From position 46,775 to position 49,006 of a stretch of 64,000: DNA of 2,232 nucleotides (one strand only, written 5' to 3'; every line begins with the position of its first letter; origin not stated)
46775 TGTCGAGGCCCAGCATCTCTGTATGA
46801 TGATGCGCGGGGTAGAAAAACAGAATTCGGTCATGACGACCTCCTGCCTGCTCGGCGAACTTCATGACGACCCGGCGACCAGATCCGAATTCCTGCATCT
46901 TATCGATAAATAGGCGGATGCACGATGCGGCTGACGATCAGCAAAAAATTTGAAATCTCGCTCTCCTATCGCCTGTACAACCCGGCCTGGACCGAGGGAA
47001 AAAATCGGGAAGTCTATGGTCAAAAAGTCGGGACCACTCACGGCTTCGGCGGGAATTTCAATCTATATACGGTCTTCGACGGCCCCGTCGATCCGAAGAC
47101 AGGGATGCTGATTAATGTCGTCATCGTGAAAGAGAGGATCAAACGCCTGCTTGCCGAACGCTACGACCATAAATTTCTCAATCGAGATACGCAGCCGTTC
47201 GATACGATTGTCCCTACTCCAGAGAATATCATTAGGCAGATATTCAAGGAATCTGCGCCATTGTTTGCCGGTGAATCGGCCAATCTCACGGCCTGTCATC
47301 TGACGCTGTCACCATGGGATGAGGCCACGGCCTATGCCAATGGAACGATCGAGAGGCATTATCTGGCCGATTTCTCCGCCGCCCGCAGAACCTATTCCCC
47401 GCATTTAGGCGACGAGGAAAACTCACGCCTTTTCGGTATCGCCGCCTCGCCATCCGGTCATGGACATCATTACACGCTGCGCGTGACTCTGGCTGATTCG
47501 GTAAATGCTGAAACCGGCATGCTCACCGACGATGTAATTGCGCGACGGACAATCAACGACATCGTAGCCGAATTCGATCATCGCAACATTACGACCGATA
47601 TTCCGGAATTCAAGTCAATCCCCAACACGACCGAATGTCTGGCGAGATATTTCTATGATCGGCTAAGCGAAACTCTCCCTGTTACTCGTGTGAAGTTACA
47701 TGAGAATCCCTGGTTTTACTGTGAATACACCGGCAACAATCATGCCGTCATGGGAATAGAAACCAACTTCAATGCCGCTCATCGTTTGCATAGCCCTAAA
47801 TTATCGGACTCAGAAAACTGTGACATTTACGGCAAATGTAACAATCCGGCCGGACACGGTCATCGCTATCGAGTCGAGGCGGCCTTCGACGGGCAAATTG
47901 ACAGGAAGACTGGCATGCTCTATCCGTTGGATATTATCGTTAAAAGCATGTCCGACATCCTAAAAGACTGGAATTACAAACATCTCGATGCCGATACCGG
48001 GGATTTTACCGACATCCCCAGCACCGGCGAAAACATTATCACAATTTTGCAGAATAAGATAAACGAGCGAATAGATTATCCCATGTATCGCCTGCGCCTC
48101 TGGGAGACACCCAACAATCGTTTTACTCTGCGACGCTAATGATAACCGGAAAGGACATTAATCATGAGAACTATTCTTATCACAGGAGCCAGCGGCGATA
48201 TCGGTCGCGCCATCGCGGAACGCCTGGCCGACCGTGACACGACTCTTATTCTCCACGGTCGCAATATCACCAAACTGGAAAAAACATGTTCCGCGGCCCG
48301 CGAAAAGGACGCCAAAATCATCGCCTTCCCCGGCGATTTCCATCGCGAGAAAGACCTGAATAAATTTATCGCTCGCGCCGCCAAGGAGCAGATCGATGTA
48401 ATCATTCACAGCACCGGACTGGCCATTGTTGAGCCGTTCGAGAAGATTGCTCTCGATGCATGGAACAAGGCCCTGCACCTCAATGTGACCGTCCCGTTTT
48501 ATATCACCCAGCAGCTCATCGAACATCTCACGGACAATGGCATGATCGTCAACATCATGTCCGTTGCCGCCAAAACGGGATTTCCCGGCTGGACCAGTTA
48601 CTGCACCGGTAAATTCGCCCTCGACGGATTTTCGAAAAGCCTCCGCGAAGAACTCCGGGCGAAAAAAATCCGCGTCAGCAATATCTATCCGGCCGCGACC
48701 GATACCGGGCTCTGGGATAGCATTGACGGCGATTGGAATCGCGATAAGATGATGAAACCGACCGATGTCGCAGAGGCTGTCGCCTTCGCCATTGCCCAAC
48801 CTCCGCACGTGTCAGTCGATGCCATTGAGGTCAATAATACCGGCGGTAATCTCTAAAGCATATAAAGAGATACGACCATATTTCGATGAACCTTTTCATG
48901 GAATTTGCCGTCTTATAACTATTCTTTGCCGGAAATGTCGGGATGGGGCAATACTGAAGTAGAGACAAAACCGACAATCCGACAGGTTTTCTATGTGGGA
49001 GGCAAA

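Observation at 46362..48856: Tetrahydrobiopterin-type cluster folE - PTPS - SDR with a single-chain triplicated PTPS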

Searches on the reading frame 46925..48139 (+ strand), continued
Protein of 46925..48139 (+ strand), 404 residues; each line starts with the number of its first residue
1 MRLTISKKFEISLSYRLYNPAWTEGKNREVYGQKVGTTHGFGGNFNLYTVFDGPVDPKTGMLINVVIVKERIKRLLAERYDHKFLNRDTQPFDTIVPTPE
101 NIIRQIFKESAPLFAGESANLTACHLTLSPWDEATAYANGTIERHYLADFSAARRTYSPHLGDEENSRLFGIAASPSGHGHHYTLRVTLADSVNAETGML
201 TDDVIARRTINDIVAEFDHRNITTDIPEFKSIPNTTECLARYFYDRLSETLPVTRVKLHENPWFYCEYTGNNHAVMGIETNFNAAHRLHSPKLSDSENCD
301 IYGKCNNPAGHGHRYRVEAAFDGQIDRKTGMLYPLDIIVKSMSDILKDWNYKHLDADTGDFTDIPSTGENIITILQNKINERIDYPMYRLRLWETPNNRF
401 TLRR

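Call 26: fold_search(model_id=the predicted structure, library=pdb)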
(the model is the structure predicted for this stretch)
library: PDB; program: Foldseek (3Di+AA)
matches with E <= 10: 557; with E <= 0.001: 36
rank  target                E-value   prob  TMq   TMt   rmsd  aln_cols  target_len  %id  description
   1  3i2b_A                2.3e-13  1.00  0.32  0.91   1.2       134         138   36  The crystal structure of human 6 Pyruvoyl Tetrahydrobiopterin Synthase (released 2009-07-28)
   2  2g64                  4.0e-13  1.00  0.32  0.91   1.1       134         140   39  Structure of Caenorhabditis elegans 6-pyruvoyl tetrahydropterin synthase (released 2006-03-14)
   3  3i2b_C                5.5e-13  1.00  0.31  0.91   1.5       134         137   36  The crystal structure of human 6 Pyruvoyl Tetrahydrobiopterin Synthase (released 2009-07-28)
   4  3i2b_G                6.2e-13  1.00  0.31  0.91   1.5       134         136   36  The crystal structure of human 6 Pyruvoyl Tetrahydrobiopterin Synthase (released 2009-07-28)
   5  1gtq_A                6.0e-12  1.00  0.31  0.90   1.5       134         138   36  6-PYRUVOYL TETRAHYDROPTERIN SYNTHASE (released 1996-04-03)
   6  2oba_A                1.5e-08  1.00  0.28  0.89   2.1       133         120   24  Pseudomonas aeruginosa 6-pyruvoyl tetrahydrobiopterin synthase (released 2007-01-30)
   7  4ntk_C                1.6e-08  1.00  0.27  0.87   2.3       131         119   24  QueD from E. coli (released 2014-07-16)
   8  4ntk_E                1.7e-08  1.00  0.28  0.88   2.2       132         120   23  QueD from E. coli (released 2014-07-16)
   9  4ntm_B                2.2e-08  1.00  0.28  0.88   2.1       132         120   22  QueD soaked with sepiapterin (selenomethionine substituted protein) (released 2014-07-16)
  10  4ntk_F                2.2e-08  1.00  0.27  0.87   2.3       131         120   24  QueD from E. coli (released 2014-07-16)
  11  4ntn_B                2.8e-08  1.00  0.26  0.81   3.0       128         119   21  E.coli QueD, SeMet protein, 2A resolution (released 2014-07-16)
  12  4ntn_E                3.0e-08  1.00  0.27  0.87   2.1       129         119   22  E.coli QueD, SeMet protein, 2A resolution (released 2014-07-16)
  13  4ntm_F                3.0e-08  1.00  0.27  0.87   2.2       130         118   23  QueD soaked with sepiapterin (selenomethionine substituted protein) (released 2014-07-16)
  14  4ntk_A                3.2e-08  1.00  0.28  0.86   2.3       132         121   23  QueD from E. coli (released 2014-07-16)
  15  4ntk_D                3.8e-08  1.00  0.27  0.86   2.3       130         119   24  QueD from E. coli (released 2014-07-16)
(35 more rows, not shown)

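Call 31: search_protein_representatives(protein=window:46925-48136:+)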
Query: 404 residues. Proteins with E-value up to 0.001 (for the whole library): 2736; up to 1e-10: 973; up to 1e-30: 81. The best 150 are listed.
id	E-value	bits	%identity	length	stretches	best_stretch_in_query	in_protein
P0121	8.8e-125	433.0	48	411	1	1-404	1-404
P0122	5.9e-118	410.6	47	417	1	3-404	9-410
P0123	2.1e-105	369.2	44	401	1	2-403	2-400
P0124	3.9e-87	309.1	39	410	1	1-402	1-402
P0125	4.8e-86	305.5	39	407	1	1-404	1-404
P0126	1.4e-74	267.7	43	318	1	96-404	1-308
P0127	3.8e-71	256.4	37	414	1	3-404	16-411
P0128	1.4e-70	254.6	45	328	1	55-334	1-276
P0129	3.2e-67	243.5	46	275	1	133-404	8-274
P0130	1.4e-64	234.8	47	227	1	1-227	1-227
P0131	2.4e-64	234.0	37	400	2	185-404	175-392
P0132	7.1e-61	222.6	39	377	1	42-404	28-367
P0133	1.6e-60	221.4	40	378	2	3-150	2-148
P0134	3.6e-59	216.9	47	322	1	61-295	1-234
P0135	7.8e-59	215.9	36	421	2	204-399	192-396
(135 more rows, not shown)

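Call 47: find_encoding_contigs(protein=P0001, flank=2000, max_places=3)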
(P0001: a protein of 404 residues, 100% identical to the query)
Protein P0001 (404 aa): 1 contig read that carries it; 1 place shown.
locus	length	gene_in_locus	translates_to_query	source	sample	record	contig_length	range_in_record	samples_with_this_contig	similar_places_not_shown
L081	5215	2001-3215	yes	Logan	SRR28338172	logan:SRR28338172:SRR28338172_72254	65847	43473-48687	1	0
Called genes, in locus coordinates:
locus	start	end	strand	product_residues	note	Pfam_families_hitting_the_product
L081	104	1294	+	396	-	PF13899:Thioredoxin_7 (weak), PF13098:Thioredoxin_2 (weak), PF13181:TPR_8 (faint)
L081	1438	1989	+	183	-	PF01227:GTP_cyclohydroI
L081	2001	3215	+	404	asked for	PF01242:PTPS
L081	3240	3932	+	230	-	PF00106:adh_short, PF01370:Epimerase (weak), PF08659:KR, PF13561:adh_short_C2, PF23441:SDR (weak)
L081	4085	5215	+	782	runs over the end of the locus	PF06452:CBM9_1, PF19313:DUF5916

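Call 71: list_cluster_members(proteins=[P0001])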
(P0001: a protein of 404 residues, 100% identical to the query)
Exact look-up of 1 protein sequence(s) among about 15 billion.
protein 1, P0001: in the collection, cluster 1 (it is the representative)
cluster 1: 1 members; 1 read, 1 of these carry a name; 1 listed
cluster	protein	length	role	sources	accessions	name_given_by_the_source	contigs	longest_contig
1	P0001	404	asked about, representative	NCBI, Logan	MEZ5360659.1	MAG: 6-carboxytetrahydropterin synthase [Candidatus Zixiibacteriota bacterium]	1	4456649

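Call 73: find_encoding_contigs(protein=P0003, flank=10000, max_places=2)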
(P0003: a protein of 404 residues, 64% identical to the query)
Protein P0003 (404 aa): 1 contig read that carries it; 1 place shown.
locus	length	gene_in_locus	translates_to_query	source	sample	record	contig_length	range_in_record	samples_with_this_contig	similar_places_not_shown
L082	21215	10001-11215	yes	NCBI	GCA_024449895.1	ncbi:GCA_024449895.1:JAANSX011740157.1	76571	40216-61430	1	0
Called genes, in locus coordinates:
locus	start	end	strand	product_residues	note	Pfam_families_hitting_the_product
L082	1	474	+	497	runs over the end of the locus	PF03264:Cytochrom_NNT (weak), PF14522:Cytochrome_C7 (faint)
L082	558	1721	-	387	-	PF12704:MacB_PCD, PF02687:FtsX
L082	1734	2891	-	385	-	PF12704:MacB_PCD, PF02687:FtsX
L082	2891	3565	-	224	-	PF00005:ABC_tran, PF13304:AAA_21 (faint)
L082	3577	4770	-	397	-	PF25917:BSH_RND (weak), PF25973:BSH_CzcB (weak), PF25984:BSH_YknX (faint), PF25876:HH_MFP_RND (weak), PF25954:Beta-barrel_RND_2, PF25975:CzcB_C (weak), PF25989:YknX_C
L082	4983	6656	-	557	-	PF03320:FBPase_glpX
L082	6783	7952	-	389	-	PF04165:DUF401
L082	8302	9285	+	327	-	-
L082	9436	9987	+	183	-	PF01227:GTP_cyclohydroI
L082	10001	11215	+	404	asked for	PF01242:PTPS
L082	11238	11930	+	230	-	PF00106:adh_short, PF08659:KR, PF13561:adh_short_C2, PF23441:SDR (faint)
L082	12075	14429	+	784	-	PF06452:CBM9_1, PF19313:DUF5916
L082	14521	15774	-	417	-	PF12704:MacB_PCD, PF02687:FtsX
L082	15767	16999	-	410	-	PF12704:MacB_PCD, PF02687:FtsX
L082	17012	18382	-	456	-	PF25917:BSH_RND, PF25973:BSH_CzcB (weak), PF25954:Beta-barrel_RND_2 (faint), PF25876:HH_MFP_RND (faint), PF25990:Beta-barrel_YknX, PF26002:Beta-barrel_AprE (weak), PF25989:YknX_C (weak)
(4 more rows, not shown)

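Call 74: find_encoding_contigs(protein=P0004, flank=10000, max_places=2)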
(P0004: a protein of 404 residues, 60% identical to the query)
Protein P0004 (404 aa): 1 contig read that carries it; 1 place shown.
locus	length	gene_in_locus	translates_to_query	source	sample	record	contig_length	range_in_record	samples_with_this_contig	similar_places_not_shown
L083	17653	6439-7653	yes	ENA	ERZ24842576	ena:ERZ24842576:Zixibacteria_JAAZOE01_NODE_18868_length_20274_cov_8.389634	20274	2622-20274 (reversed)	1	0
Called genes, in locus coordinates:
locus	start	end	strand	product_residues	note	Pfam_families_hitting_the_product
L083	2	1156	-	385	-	?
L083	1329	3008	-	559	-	PF03320:FBPase_glpX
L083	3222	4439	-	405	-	PF04165:DUF401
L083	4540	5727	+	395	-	PF13098:Thioredoxin_2 (weak)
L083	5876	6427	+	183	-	PF01227:GTP_cyclohydroI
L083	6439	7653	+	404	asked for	PF01242:PTPS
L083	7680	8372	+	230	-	PF00106:adh_short, PF01370:Epimerase (weak), PF08659:KR, PF13561:adh_short_C2, PF23441:SDR (weak)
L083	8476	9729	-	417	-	PF12704:MacB_PCD, PF02687:FtsX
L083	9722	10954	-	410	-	PF12704:MacB_PCD, PF02687:FtsX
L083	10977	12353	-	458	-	PF25917:BSH_RND, PF25973:BSH_CzcB (faint), PF25885:HH_EMRA (weak), PF25876:HH_MFP_RND (weak), PF26002:Beta-barrel_AprE (faint), PF25990:Beta-barrel_YknX, PF25989:YknX_C (weak)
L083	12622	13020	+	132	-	PF17957:Big_7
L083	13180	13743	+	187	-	-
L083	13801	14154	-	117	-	PF00072:Response_reg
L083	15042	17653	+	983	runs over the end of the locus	PF13620:CarboxypepD_reg, PF13715:CarbopepD_reg_2, PF07715:Plug, PF00593:TonB_dep_Rec_b-barrel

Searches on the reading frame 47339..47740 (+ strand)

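Call 54: search_protein_families(library=ncbifam, proteins=[window:47339-47740:+], max_evalue=0.01)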
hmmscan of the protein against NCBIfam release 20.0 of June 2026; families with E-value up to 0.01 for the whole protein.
window:47339-47740:+ (134 aa): 3 families
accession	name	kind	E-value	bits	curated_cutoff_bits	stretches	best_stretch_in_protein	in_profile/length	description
TIGR03367.1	queuosine_QueD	equivalog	1.4e-12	47.9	89.25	1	40-110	24-91/92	6-carboxytetrahydropterin synthase QueD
TIGR00039.1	6PTHBS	subfamily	2.6e-12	47.1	125.5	1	12-124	10-113/124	6-pyruvoyl tetrahydropterin synthase/6-carboxytetrahydropterin synthase family protein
TIGR03112.1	6_pyr_pter_rel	hypoth_equivalog_domain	3.6e-05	24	69.35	1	39-121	19-98/113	6-pyruvoyl tetrahydropterin synthase-related domain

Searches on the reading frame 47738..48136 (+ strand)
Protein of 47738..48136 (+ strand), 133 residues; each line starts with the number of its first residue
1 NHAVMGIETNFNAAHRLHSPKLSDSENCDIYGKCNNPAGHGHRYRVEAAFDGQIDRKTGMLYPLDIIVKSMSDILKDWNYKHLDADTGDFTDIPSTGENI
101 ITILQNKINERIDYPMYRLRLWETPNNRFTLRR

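Call 54: search_protein_families(library=ncbifam, proteins=[window:47738-48136:+], max_evalue=0.01)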
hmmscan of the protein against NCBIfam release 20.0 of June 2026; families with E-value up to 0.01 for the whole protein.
window:47738-48136:+ (133 aa): 2 families
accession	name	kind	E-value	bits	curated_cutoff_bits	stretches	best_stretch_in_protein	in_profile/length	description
TIGR00039.1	6PTHBS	subfamily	6.3e-14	52.4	125.5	1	5-126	4-114/124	6-pyruvoyl tetrahydropterin synthase/6-carboxytetrahydropterin synthase family protein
TIGR03367.1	queuosine_QueD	equivalog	8.1e-10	39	89.25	1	7-109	4-91/92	6-carboxytetrahydropterin synthase QueD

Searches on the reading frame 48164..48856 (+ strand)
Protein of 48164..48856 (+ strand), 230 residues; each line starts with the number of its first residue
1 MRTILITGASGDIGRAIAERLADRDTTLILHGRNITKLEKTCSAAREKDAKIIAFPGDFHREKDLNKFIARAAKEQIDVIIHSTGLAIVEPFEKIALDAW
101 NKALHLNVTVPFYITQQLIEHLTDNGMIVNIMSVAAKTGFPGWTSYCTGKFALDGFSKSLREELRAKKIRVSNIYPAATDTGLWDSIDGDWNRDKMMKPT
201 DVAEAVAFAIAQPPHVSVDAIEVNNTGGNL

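Call 3: search_protein_families(library=pfam, proteins=[window:48164-48856:+], max_evalue=0.01)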
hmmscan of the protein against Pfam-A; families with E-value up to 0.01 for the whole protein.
window:48164-48856:+ (230 aa): 10 families
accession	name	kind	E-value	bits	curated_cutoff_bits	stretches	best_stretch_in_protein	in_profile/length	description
PF00106.31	adh_short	-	4.3e-44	150.8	26.6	1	3-187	2-190/195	short chain dehydrogenase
PF13561.12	adh_short_C2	-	8.4e-31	107.8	27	1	10-203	3-210/236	Enoyl-(Acyl carrier protein) reductase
PF08659.16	KR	-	8.1e-15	55.6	22.6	1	3-162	2-165/180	KR domain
PF01370.27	Epimerase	-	4.7e-07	29.9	20.9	1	4-110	1-98/240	NAD dependent epimerase/dehydratase family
PF23441.1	SDR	-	1.2e-06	28.6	27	1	3-195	9-210/258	SDR-like rossmann domain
PF08643.16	DUF1776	-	5.5e-05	23.2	25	1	90-174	106-194/294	Fungal family of unknown function (DUF1776)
PF02719.21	Polysacc_synt_2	-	0.00027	20.7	20.2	1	4-101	1-102/293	Polysaccharide biosynthesis protein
PF13460.12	NAD_binding_10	-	0.0008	19.8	27.2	1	8-84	1-68/184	NAD(P)H-binding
PF07993.18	NAD_binding_4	-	0.0016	18.1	20.1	0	6-85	1-97/258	Male sterility protein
PF03435.24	Sacchrp_dh_NADP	-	0.0058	17.4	25.1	0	4-72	1-69/129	Saccharopine dehydrogenase NADP binding domain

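Call 4: search_protein_families(library=ncbifam, proteins=[window:48164-48856:+], max_evalue=0.01)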
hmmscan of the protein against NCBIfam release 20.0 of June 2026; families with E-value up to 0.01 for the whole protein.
window:48164-48856:+ (230 aa): 236 families (the best 25 are shown)
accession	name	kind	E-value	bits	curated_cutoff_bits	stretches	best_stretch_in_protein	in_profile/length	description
NF005672.0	PRK07454.1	equivalog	1.2e-52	178.5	234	1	1-228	6-239/241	SDR family oxidoreductase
NF006565.0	PRK09072.1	equivalog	5.2e-43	147.5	238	1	2-211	6-215/265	SDR family oxidoreductase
NF006073.0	PRK08219.1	equivalog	2e-42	145.5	218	1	1-224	3-223/227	SDR family oxidoreductase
NF005594.0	PRK07326.1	equivalog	2.6e-39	135.2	271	1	2-224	7-230/237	SDR family oxidoreductase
NF004825.0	PRK06181.1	equivalog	3.9e-36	124.7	215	1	2-185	7-194/268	SDR family oxidoreductase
NF009466.0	PRK12826.1-2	subfamily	2.5e-34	118.8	222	1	2-211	4-227/248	3-oxoacyl-ACP reductase FabG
NF005806.0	PRK07666.1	equivalog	2.8e-33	115.2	286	1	3-211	9-222/239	3-ketoacyl-ACP reductase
NF047420.2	EF_P_mod_YmfI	equivalog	4.3e-33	115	238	1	4-211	2-218/236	elongation factor P 5-aminopentanone reductase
NF005559.1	PRK07231.1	subfamily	1.3e-31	110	215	1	2-209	5-228/249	glucose 1-dehydrogenase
TIGR01963.1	PHB_DH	subfamily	7.9e-31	107.2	307.05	1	2-220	2-223/255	3-hydroxybutyrate dehydrogenase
NF005495.0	PRK07109.1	subfamily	1.4e-30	106.7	264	1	2-213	9-231/334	SDR family oxidoreductase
NF005878.0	PRK07825.1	subfamily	7e-30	104.3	287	1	2-218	10-226/278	short chain dehydrogenase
TIGR01830.1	3oxo_ACP_reduc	equivalog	3.7e-28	98.8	297.75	1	5-209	2-219/239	3-oxoacyl-[acyl-carrier-protein] reductase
NF009093.0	PRK12429.1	subfamily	6.4e-28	97.7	258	1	2-206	6-214/259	3-hydroxybutyrate dehydrogenase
TIGR02415.1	23BDH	subfamily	3.5e-27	95.4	304.35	1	2-197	1-201/254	acetoin reductase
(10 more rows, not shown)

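Call 23: search_solved_structures(query=window:48164-48853:+, max_evalue=1e-10)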
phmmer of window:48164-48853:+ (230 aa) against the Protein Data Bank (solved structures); distinct sequences matched with E-value up to 1e-10: 259 (the best 60 are shown).
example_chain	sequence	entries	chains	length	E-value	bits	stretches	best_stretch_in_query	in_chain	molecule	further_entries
2ehd_A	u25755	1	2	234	2.4e-26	95.8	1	3-226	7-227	Oxidoreductase, short-chain dehydrogenase/reductase family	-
3emk_A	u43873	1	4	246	1.9e-24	89.6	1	2-208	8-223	GLUCOSE/RIBITOL DEHYDROGENASE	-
3enn_A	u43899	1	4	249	2e-24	89.6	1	2-208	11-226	GLUCOSE/RIBITOL DEHYDROGENASE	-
3grp_A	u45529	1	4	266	5.9e-22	81.5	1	2-209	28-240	3-oxoacyl-(Acyl carrierprotein) reductase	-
2jah_A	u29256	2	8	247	1.7e-20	76.7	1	3-224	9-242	CLAVULANIC ACID DEHYDROGENASE | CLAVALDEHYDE DEHYDROGENASE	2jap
6pzm_A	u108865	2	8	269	4.4e-20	75.4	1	2-185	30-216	3-ketoacyl-ACP reductase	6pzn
2c07_A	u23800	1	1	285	9e-20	74.4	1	3-189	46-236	3-OXOACYL-(ACYL-CARRIER PROTEIN) REDUCTASE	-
2p68_A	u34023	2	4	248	9.6e-20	74.3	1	4-184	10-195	3-oxoacyl-[acyl-carrier-protein] reductase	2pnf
2ph3_A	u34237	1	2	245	1.9e-19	73.3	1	1-212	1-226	3-oxoacyl-[acyl carrier protein] reductase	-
3p19_A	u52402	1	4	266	3.8e-19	72.3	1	3-221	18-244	Putative blue fluorescent protein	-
4weo_A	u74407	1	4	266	5.2e-19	71.9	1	4-194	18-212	Putative acetoin(Diacetyl) reductase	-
2bd0_A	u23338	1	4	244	5.5e-19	71.8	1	3-229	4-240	sepiapterin reductase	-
3rku_A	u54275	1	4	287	6.9e-19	71.5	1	2-182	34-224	Oxidoreductase YMR226C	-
4yqy_A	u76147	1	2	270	7.1e-19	71.4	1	2-183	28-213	Putative Dehydrogenase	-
9fe6_A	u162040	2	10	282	8.4e-19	71.2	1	4-184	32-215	SDR family oxidoreductase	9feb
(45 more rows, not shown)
